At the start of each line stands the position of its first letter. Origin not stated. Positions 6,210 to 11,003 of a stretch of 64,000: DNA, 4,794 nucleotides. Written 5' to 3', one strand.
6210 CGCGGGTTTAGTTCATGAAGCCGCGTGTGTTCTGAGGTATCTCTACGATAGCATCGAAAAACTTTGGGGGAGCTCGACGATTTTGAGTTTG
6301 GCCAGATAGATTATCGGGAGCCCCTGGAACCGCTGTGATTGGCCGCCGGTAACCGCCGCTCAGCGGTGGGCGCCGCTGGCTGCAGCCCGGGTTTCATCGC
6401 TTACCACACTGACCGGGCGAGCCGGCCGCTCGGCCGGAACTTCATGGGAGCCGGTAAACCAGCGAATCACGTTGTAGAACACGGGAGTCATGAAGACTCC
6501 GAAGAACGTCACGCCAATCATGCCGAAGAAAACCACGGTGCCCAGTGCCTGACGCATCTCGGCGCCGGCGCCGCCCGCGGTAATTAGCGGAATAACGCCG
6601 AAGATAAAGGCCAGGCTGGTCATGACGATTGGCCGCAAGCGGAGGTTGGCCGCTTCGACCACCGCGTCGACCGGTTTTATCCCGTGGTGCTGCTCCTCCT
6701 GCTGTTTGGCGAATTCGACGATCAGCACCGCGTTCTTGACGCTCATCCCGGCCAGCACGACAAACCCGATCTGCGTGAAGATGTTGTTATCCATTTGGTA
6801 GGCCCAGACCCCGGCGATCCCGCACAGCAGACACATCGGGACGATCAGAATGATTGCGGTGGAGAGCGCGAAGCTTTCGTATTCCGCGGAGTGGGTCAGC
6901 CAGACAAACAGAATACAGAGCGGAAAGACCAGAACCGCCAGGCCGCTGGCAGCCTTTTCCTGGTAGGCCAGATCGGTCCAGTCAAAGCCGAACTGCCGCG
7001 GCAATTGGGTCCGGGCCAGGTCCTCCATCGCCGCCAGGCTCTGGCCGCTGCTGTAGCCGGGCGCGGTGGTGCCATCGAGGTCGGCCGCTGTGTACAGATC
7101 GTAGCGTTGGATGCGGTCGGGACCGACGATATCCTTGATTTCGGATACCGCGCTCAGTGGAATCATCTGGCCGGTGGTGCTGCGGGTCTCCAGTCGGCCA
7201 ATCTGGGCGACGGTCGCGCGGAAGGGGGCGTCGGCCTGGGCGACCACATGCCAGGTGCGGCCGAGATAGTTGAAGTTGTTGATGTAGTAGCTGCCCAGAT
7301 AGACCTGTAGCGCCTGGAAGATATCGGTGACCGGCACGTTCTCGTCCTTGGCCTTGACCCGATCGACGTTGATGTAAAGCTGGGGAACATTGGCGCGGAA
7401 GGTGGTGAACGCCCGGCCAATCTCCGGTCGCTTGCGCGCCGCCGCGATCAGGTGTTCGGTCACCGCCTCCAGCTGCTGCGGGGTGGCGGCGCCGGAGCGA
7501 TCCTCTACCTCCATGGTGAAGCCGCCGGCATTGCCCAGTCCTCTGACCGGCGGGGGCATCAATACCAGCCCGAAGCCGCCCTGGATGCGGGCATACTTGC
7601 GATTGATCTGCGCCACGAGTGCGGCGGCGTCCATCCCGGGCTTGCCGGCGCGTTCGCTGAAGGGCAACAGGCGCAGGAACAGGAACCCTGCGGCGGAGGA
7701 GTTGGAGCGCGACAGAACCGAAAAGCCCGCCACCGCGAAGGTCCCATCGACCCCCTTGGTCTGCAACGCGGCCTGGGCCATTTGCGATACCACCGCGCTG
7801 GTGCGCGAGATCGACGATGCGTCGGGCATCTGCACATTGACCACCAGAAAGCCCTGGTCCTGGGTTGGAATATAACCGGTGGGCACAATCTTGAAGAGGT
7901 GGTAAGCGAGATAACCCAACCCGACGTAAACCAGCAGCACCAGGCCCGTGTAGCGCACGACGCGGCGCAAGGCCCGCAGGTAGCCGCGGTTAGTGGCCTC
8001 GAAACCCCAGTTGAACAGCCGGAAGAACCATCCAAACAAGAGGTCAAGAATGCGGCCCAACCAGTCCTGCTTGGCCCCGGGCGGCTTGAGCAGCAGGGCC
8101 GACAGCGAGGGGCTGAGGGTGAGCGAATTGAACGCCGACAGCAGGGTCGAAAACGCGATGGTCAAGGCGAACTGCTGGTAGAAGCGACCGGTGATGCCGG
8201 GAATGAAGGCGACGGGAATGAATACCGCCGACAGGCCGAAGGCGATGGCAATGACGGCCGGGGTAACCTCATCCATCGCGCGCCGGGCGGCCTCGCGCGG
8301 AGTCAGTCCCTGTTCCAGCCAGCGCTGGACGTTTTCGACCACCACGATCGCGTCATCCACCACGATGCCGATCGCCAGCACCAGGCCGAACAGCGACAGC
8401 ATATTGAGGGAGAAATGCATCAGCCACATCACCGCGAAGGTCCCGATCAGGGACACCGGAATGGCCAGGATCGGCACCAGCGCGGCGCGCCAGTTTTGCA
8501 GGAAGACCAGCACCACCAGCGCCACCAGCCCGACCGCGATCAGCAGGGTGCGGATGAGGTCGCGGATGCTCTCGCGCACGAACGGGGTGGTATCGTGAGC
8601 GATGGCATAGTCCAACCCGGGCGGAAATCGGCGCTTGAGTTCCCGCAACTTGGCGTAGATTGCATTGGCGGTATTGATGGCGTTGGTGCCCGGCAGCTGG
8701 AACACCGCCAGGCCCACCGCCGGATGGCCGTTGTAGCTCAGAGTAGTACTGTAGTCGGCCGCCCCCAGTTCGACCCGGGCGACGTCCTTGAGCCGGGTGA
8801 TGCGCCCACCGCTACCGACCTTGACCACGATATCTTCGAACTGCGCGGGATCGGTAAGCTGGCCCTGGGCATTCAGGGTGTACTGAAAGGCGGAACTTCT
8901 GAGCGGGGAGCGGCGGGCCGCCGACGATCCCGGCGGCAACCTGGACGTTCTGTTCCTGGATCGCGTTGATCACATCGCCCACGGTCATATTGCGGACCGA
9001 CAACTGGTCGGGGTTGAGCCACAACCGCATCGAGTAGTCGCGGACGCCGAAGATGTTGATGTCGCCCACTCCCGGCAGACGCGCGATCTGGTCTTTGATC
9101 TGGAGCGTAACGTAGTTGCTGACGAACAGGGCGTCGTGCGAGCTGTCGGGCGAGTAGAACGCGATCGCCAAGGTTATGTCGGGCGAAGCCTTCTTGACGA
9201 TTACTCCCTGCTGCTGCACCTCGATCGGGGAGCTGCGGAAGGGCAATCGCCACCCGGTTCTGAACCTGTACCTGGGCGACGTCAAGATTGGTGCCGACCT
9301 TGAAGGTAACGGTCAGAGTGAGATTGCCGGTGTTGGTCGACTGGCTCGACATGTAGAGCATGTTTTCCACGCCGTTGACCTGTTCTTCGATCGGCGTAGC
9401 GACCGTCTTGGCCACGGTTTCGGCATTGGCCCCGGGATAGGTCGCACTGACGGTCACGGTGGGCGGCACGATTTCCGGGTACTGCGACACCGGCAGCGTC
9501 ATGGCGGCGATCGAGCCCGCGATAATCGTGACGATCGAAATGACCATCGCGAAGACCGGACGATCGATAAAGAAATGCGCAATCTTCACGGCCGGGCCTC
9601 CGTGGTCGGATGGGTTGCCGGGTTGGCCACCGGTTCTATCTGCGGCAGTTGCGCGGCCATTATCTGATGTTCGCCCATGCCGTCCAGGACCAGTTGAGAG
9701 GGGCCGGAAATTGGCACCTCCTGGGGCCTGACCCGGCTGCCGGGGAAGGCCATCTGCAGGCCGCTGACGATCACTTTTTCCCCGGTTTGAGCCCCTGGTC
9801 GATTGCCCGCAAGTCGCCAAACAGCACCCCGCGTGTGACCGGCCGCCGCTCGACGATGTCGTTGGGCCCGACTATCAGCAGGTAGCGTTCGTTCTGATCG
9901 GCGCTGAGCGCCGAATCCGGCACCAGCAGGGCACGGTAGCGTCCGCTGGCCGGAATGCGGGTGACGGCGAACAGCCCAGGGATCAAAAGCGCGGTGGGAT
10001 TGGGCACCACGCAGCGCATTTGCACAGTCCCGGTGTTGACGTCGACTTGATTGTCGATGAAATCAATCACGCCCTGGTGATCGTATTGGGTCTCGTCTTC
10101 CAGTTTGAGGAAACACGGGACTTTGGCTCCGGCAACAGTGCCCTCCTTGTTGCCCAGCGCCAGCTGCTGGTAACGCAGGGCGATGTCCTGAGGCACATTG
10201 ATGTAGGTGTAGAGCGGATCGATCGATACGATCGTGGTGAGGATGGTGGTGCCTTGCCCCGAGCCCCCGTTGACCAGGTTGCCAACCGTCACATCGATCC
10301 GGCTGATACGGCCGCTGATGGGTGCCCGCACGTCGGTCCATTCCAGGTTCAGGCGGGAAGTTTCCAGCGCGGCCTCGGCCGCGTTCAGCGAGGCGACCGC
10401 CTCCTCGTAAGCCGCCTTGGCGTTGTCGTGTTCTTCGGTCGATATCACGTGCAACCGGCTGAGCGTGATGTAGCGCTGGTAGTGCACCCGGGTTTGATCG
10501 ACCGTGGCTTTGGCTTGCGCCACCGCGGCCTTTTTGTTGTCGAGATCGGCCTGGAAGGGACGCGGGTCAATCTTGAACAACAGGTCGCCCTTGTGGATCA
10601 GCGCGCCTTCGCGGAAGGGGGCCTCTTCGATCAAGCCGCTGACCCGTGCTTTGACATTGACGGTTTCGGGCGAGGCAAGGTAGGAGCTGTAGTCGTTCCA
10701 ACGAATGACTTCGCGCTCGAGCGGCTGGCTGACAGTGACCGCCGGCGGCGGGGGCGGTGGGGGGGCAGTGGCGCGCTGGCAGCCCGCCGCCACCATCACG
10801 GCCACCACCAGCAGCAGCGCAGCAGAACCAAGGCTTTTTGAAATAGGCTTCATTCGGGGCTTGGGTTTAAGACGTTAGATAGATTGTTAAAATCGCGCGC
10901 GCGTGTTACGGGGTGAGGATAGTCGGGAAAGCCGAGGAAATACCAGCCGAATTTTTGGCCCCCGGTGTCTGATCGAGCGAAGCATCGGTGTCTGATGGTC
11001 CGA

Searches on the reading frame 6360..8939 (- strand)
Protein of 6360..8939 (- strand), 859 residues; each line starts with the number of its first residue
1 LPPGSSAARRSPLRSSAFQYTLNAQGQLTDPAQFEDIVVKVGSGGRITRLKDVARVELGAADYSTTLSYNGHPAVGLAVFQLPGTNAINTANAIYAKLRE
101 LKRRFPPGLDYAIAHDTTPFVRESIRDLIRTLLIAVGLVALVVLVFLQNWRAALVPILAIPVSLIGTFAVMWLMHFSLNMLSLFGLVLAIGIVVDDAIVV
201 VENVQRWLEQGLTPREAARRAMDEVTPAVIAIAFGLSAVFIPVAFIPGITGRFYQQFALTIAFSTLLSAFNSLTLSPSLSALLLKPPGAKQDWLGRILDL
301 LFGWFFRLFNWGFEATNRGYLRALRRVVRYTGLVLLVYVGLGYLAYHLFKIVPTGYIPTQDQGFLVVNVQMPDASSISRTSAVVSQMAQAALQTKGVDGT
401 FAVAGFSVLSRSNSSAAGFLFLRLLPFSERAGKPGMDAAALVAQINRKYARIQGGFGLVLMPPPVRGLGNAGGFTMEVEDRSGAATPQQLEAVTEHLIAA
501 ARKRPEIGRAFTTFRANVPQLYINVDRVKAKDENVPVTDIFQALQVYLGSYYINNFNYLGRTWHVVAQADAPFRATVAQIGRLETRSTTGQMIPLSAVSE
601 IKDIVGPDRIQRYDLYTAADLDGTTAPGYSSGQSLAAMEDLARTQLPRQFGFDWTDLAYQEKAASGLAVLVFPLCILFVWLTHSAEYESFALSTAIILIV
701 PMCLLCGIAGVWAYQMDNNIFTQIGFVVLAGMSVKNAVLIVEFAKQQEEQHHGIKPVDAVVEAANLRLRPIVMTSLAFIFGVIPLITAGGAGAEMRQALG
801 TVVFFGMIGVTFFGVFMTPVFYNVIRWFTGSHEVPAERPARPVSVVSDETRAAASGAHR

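Call 37: search_protein_families(library=pfam, proteins=[window:6360-8939:-], max_evalue=0.0001)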
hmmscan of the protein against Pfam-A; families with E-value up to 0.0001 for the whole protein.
window:6360-8939:- (859 aa): 3 families
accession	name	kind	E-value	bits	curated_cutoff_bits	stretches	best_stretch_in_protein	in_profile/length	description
PF00873.25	ACR_tran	-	6.3e-247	822.5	28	1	15-825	221-1020/1021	AcrB/AcrD/AcrF family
PF03176.21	MMPL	-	2.6e-12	46.8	20.5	1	121-283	138-302/333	MMPL family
PF02355.23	SecD_SecF_C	-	2.4e-09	37.3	20.5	1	127-281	32-184/189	Protein export membrane protein SecD/SecF, C-terminal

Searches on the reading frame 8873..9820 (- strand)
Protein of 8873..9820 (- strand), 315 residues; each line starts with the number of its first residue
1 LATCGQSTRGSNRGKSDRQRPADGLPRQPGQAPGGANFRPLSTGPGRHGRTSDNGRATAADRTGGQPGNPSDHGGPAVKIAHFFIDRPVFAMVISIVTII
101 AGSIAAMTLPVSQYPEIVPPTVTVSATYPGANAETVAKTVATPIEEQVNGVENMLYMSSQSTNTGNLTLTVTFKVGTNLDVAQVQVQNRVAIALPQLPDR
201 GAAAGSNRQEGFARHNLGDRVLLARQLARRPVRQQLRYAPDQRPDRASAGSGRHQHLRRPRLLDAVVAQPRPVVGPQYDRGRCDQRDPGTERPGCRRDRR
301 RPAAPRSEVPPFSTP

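Call 37: search_protein_families(library=pfam, proteins=[window:8873-9820:-], max_evalue=0.0001)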
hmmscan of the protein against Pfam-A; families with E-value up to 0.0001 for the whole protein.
window:8873-9820:- (315 aa): 1 family
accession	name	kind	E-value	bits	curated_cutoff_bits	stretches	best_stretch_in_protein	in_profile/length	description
PF00873.25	ACR_tran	-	5.7e-42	143.9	28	1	80-200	1-120/1021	AcrB/AcrD/AcrF family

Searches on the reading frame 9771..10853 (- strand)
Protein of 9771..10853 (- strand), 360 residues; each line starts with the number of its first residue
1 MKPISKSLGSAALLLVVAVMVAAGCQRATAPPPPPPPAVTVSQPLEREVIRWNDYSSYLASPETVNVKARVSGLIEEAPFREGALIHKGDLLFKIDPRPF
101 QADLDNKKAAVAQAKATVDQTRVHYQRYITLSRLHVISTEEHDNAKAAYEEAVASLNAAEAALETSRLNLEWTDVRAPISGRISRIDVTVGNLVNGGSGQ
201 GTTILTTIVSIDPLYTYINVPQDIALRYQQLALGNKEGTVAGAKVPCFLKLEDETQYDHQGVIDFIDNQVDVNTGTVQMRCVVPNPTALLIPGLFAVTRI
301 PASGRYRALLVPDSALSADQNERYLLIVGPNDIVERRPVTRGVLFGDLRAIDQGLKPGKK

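Call 37: search_protein_families(library=pfam, proteins=[window:9771-10853:-], max_evalue=0.0001)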
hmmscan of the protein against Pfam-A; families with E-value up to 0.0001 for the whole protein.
window:9771-10853:- (360 aa): 3 families
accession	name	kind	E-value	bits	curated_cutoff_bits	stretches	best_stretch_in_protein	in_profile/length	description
PF16576.10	HlyD_D23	-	2.6e-13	50.2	30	1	64-296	19-214/214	Barrel-sandwich domain of CusB or HlyD membrane-fusion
PF13437.12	HlyD_3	-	3.2e-11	44.3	22.2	1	175-293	2-106/106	HlyD family secretion protein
PF13533.13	Biotin_lipoyl_2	-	1.7e-06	28.2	29.8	0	65-96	1-32/32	Biotin-lipoyl like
